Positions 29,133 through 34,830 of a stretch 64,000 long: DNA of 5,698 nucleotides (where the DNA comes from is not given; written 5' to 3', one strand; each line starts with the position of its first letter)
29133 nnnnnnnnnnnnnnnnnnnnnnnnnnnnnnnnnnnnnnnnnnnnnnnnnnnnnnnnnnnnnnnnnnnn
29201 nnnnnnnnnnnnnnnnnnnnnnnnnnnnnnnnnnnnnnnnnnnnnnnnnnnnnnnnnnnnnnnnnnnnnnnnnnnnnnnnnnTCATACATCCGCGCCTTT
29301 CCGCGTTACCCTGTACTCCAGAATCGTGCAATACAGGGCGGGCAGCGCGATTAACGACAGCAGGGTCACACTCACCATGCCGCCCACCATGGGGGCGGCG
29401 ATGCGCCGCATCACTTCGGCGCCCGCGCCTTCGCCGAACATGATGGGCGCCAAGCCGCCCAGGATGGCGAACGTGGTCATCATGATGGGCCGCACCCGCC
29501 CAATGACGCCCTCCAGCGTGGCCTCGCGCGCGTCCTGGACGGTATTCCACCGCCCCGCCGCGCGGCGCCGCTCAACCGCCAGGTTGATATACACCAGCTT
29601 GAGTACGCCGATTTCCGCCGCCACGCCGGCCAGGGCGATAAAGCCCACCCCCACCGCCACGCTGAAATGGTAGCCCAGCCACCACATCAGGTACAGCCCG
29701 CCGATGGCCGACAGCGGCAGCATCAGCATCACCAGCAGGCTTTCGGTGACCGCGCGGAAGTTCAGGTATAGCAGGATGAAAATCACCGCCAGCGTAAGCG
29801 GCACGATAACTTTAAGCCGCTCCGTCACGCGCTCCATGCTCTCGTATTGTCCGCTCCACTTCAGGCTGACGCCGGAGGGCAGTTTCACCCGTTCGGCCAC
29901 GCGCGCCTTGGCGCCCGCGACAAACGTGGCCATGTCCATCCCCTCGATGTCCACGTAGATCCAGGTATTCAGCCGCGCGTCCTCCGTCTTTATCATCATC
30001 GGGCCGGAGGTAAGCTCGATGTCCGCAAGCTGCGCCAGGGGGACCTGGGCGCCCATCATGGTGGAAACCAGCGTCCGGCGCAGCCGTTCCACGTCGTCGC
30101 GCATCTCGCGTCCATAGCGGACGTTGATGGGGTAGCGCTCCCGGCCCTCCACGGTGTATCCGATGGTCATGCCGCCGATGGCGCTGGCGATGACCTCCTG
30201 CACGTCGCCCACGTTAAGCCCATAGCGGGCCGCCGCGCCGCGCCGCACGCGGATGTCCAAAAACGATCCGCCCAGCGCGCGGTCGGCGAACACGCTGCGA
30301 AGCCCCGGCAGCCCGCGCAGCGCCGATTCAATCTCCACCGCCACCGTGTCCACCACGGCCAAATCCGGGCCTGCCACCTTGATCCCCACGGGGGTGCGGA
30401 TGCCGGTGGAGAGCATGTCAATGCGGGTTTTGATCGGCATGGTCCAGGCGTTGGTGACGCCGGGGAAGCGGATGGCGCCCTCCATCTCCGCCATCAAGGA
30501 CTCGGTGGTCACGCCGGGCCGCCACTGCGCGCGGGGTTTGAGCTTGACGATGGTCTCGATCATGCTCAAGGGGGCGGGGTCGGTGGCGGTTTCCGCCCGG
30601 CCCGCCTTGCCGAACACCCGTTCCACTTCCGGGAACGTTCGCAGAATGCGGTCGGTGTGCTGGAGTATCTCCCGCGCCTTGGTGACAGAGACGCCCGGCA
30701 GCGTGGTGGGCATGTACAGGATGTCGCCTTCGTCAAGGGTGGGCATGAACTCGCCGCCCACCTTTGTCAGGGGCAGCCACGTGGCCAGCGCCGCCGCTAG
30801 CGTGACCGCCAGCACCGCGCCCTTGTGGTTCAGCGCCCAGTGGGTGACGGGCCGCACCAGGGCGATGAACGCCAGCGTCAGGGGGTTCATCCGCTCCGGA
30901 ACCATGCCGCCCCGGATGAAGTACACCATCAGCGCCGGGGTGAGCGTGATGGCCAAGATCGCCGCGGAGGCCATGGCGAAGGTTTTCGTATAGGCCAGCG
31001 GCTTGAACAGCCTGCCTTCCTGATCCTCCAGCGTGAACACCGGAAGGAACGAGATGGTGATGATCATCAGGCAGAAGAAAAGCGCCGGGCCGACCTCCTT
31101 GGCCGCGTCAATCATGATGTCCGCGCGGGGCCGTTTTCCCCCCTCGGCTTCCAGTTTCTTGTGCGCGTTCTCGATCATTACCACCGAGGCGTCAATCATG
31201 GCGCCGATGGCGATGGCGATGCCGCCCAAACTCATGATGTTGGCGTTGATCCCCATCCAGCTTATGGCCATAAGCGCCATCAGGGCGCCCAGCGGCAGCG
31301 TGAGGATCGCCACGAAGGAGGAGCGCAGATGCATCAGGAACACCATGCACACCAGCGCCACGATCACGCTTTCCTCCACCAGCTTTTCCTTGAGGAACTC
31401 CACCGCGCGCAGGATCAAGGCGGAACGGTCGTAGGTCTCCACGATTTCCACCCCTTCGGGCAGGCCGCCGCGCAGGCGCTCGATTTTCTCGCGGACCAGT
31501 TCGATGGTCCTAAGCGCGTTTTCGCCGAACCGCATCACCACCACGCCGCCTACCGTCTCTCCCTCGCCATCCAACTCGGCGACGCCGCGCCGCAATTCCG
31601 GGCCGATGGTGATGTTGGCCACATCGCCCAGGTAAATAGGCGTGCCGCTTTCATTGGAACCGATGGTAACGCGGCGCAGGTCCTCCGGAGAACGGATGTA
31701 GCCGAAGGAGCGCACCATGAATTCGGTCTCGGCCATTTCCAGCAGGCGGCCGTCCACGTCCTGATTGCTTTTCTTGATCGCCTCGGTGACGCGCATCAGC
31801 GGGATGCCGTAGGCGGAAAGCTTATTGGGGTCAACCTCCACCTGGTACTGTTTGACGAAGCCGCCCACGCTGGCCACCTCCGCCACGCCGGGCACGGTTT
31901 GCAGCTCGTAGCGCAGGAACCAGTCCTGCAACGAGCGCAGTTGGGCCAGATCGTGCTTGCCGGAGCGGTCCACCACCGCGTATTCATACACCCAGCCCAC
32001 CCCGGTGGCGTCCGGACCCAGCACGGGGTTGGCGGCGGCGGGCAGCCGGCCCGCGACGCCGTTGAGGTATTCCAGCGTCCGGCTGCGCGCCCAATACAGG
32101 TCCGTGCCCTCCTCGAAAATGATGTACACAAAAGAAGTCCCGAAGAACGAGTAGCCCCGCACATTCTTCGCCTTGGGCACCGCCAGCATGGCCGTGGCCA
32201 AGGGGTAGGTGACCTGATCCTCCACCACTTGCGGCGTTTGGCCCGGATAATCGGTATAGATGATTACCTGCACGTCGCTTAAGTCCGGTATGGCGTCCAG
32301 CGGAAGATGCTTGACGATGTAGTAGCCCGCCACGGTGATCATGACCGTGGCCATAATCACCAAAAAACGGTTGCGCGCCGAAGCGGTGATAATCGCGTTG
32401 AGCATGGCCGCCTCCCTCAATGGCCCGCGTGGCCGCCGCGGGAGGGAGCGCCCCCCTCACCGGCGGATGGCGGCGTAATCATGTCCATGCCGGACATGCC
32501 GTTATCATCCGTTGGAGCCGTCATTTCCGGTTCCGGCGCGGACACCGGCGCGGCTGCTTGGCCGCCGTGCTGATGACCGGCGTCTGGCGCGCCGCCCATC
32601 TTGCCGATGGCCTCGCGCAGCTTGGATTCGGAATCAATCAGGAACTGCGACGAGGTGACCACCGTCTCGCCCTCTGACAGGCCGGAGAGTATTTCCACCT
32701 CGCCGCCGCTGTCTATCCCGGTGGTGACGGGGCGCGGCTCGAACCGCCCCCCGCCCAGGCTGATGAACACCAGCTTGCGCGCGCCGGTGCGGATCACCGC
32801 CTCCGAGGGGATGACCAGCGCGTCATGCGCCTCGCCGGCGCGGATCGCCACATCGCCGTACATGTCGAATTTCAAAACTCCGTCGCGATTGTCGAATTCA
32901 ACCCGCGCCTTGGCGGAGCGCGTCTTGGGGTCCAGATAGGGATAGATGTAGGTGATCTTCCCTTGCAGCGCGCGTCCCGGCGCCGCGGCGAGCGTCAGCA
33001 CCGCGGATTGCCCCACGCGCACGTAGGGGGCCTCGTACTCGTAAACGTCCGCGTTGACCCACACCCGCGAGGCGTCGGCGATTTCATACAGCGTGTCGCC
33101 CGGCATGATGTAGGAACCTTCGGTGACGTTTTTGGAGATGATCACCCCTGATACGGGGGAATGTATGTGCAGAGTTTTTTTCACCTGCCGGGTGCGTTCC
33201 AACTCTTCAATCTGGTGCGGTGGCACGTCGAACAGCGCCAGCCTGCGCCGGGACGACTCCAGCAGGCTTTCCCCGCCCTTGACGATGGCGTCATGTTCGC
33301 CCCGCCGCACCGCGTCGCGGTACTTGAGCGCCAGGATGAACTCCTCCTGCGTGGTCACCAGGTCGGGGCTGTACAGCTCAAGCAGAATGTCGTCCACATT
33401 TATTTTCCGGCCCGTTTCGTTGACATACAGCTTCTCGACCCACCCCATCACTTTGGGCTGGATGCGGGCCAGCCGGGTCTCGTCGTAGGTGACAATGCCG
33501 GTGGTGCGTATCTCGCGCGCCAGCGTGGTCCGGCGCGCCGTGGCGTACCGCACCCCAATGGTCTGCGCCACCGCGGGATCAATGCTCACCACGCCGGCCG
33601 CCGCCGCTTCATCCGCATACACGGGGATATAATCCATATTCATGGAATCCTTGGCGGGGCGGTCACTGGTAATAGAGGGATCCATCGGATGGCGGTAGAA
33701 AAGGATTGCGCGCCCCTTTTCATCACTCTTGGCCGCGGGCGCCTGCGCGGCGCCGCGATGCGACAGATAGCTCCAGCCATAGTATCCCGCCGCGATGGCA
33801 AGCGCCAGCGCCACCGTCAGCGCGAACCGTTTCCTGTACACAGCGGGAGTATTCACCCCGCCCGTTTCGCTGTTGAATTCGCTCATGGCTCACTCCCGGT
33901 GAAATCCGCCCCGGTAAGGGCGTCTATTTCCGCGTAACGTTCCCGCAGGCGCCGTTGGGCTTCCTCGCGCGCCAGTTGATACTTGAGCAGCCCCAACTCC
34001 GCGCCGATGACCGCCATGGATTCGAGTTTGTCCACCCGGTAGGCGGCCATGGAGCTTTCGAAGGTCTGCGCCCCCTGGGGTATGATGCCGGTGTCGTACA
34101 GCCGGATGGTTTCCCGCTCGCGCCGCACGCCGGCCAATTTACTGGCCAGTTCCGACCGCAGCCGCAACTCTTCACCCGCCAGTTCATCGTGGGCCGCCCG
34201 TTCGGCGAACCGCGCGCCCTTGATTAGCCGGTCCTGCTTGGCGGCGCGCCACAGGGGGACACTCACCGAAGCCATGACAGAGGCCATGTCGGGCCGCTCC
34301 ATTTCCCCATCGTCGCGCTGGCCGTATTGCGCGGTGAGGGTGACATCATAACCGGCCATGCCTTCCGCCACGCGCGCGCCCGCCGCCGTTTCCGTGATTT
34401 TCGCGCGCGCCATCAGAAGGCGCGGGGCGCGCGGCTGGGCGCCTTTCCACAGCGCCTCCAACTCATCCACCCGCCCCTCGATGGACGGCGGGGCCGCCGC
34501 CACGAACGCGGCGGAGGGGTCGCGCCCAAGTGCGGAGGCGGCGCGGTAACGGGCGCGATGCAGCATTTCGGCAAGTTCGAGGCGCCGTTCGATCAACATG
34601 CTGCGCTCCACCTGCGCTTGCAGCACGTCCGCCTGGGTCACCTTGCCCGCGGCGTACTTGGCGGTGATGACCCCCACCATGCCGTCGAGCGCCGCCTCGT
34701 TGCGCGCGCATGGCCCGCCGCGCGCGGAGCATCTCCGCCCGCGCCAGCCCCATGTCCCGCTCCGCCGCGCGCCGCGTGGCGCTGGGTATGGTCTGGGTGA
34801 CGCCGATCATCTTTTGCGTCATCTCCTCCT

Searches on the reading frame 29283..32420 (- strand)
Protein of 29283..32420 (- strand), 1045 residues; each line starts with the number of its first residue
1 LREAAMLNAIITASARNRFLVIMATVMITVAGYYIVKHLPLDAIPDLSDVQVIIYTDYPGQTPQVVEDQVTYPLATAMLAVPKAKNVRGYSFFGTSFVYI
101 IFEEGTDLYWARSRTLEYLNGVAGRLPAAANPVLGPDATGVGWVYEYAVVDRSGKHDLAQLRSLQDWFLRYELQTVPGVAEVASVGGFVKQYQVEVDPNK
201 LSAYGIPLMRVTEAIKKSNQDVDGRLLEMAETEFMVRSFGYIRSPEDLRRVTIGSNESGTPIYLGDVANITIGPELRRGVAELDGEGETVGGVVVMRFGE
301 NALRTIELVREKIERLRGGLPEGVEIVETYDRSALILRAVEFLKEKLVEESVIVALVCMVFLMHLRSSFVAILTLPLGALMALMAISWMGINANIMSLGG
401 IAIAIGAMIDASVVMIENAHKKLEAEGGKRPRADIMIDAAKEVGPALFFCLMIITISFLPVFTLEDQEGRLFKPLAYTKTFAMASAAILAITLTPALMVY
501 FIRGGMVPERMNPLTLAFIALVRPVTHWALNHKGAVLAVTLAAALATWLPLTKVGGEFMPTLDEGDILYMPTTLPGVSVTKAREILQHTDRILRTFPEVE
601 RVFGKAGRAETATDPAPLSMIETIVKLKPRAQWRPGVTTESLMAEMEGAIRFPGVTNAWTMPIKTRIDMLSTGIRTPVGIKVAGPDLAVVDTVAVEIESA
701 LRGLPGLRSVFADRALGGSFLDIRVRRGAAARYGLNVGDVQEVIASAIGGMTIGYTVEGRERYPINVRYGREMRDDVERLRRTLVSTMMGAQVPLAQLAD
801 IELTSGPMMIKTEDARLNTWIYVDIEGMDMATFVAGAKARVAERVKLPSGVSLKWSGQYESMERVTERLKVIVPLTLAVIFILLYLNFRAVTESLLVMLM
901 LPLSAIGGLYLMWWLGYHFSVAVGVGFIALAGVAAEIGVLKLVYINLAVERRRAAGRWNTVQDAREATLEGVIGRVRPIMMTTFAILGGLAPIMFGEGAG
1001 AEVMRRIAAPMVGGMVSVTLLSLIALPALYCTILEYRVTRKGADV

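Call 21: search_protein_families(library=pfam, proteins=[window:29283-32420:-], max_evalue=0.00001)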
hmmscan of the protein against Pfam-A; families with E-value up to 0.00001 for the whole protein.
window:29283-32420:- (1045 aa): 1 family
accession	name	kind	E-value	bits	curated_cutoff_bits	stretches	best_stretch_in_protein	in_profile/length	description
PF00873.25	ACR_tran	-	5.2e-224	746.6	28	1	13-1033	4-1020/1021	AcrB/AcrD/AcrF family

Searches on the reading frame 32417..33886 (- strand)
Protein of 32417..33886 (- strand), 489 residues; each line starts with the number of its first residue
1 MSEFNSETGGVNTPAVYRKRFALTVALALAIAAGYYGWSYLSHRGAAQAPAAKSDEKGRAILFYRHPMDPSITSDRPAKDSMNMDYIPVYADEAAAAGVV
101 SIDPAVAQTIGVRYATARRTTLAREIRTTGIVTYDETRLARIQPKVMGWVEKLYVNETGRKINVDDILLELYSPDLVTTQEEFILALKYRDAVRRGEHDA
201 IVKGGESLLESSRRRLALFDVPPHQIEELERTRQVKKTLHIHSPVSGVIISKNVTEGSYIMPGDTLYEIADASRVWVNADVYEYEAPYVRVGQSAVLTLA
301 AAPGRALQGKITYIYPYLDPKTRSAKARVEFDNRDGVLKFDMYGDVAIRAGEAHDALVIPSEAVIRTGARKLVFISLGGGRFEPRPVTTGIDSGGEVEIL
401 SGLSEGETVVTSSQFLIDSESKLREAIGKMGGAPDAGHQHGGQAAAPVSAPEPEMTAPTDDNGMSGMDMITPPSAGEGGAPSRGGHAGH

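Call 21: search_protein_families(library=pfam, proteins=[window:32417-33886:-], max_evalue=0.00001)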
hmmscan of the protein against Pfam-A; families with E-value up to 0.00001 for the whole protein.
window:32417-33886:- (489 aa): 2 families
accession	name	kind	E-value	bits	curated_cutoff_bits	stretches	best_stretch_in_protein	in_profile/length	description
PF16576.10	HlyD_D23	-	5.2e-79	264.9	30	1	122-343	2-213/214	Barrel-sandwich domain of CusB or HlyD membrane-fusion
PF13437.12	HlyD_3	-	1.4e-19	71.2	22.2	1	241-335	2-97/106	HlyD family secretion protein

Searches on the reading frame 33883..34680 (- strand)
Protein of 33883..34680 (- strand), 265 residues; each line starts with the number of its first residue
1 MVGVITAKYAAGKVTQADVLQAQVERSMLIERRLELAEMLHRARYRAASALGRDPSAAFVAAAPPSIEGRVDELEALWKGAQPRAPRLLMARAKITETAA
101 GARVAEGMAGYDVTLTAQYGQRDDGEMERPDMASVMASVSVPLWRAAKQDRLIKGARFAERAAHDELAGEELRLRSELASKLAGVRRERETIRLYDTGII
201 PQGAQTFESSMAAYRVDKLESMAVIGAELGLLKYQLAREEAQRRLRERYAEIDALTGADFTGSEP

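Call 21: search_protein_families(library=pfam, proteins=[window:33883-34680:-], max_evalue=0.00001)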
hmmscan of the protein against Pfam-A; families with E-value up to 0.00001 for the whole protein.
window:33883-34680:- (265 aa): 1 family
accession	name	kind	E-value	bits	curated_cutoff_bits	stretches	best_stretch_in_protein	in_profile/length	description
PF02321.23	OEP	-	3.9e-13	50.1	22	1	74-257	1-187/187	Outer membrane efflux protein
